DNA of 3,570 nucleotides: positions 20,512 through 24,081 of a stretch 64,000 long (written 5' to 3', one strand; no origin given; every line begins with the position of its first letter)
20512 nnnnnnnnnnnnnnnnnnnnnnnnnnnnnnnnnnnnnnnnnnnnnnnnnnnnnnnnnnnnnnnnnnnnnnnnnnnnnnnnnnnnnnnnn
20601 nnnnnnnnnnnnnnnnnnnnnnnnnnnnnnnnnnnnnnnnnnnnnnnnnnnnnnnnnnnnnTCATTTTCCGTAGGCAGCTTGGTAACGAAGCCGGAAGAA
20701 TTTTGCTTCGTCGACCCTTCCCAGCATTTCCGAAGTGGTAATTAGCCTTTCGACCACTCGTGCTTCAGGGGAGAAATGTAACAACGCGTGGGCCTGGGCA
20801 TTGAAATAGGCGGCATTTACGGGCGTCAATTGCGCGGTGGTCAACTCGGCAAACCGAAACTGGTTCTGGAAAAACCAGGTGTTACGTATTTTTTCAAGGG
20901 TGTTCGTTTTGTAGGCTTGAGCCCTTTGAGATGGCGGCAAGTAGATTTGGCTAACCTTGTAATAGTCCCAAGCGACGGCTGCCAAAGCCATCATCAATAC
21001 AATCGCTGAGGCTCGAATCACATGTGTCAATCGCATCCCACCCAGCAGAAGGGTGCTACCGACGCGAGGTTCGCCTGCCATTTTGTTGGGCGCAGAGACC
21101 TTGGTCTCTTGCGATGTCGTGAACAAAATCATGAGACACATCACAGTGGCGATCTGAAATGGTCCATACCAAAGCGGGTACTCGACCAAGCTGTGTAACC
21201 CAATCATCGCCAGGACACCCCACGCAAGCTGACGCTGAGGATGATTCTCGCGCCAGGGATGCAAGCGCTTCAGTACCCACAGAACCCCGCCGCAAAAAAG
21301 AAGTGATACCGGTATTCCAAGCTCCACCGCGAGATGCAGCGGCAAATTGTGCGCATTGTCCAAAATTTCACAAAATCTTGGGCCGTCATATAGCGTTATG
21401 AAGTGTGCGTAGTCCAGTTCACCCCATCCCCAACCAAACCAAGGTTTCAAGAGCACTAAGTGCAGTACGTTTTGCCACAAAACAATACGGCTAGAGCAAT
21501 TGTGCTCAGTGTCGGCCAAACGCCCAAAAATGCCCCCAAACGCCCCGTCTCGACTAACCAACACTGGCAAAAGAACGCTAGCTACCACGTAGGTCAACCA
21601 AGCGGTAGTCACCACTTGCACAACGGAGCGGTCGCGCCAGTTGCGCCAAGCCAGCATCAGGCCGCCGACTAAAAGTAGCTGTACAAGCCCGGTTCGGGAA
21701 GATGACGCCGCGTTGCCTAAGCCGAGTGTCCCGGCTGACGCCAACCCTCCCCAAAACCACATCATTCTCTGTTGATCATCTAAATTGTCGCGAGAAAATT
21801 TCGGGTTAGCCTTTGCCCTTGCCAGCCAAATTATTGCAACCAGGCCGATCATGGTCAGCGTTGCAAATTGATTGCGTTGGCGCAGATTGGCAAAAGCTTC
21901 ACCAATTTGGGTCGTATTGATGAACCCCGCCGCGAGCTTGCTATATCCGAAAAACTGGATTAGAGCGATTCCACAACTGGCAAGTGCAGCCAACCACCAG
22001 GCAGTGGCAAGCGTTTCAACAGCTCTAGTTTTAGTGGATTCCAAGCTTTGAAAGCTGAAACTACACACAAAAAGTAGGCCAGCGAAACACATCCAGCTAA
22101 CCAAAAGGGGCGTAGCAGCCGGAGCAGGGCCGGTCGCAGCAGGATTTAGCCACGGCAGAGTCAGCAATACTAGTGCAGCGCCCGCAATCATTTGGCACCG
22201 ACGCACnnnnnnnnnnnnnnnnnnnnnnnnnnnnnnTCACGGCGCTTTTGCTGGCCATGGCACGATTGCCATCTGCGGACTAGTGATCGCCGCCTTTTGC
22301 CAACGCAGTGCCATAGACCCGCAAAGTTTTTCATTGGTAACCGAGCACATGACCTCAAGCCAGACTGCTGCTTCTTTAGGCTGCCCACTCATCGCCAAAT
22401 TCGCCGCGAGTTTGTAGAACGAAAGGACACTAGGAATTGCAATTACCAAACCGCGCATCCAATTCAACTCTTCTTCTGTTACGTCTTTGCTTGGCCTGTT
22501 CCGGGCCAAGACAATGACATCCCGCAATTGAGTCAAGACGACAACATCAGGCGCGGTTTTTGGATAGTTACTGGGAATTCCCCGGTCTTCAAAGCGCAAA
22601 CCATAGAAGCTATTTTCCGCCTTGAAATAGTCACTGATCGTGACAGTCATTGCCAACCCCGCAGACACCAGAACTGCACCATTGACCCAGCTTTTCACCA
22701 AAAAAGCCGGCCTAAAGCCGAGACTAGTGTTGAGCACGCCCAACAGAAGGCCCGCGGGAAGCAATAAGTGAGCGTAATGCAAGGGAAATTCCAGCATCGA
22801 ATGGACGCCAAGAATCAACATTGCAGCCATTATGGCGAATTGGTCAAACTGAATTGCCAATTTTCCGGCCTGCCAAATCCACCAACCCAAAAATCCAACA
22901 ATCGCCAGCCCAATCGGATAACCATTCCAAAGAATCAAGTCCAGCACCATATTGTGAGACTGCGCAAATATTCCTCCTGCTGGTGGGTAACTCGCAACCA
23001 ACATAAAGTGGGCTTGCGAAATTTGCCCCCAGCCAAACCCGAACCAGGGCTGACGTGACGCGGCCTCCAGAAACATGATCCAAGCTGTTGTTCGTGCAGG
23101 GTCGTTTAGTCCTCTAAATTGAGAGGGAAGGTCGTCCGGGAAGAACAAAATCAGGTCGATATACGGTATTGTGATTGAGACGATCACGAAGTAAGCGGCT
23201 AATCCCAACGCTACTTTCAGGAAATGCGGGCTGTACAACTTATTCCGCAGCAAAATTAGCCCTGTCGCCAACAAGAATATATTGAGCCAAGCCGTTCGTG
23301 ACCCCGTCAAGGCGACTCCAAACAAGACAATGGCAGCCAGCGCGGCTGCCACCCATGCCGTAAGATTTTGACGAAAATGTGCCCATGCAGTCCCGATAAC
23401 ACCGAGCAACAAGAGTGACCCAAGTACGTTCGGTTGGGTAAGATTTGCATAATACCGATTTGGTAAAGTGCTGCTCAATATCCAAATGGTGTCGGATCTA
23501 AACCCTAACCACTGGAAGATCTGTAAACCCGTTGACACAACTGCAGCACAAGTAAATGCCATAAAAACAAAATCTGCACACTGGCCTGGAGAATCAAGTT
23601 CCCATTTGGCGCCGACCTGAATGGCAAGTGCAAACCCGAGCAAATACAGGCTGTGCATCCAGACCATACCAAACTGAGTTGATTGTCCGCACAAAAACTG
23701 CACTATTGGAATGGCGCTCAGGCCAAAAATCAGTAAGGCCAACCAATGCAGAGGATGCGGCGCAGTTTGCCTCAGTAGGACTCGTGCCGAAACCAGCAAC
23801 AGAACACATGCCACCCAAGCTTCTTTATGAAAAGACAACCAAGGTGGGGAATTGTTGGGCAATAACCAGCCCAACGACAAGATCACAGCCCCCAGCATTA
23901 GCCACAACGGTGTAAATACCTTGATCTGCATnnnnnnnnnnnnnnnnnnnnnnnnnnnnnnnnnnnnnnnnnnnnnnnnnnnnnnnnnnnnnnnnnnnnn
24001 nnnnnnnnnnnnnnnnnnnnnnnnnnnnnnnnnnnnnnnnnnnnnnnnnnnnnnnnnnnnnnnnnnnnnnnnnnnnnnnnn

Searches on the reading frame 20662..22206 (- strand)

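Call 63: search_protein_families(library=pfam, proteins=[window:20662-22206:-], max_evalue=0.00001)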
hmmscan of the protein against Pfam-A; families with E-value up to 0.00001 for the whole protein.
window:20662-22206:- (514 aa): 3 families
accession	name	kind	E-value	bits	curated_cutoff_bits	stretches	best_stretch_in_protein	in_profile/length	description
PF11846.14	Wzy_C_2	-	1.8e-36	126.3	28.5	1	327-513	2-177/191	Virulence factor membrane-bound polymerase, C-terminal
PF04932.20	Wzy_C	-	1.6e-18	67.4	31.7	1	161-305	6-149/149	O-Antigen ligase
PF15864.10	PglL_A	-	1.1e-09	38.3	25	1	104-129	1-26/26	Protein glycosylation ligase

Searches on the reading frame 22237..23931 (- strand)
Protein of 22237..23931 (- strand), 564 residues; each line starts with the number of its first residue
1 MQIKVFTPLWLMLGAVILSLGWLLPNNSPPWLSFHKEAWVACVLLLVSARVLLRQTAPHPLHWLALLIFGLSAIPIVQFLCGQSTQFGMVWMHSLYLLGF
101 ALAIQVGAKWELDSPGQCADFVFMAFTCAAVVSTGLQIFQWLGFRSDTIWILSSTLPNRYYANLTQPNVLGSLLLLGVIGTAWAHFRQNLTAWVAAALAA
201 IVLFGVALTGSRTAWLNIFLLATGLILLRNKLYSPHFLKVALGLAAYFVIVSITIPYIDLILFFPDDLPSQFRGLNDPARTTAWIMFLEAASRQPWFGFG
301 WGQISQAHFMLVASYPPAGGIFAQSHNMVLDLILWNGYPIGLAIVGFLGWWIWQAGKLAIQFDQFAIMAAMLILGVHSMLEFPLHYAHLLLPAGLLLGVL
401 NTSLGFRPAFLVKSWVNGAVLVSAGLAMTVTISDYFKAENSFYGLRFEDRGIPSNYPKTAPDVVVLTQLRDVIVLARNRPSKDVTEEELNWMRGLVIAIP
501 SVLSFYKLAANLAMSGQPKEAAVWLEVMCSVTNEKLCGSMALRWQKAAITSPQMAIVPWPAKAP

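Call 63: search_protein_families(library=pfam, proteins=[window:22237-23931:-], max_evalue=0.00001)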
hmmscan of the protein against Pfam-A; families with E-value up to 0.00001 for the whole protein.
window:22237-23931:- (564 aa): 2 families
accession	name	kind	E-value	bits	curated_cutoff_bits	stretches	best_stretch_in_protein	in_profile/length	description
PF11846.14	Wzy_C_2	-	3.2e-19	70.1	28.5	1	366-528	2-172/191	Virulence factor membrane-bound polymerase, C-terminal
PF04932.20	Wzy_C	-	2.6e-12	47.2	31.7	1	198-340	2-144/149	O-Antigen ligase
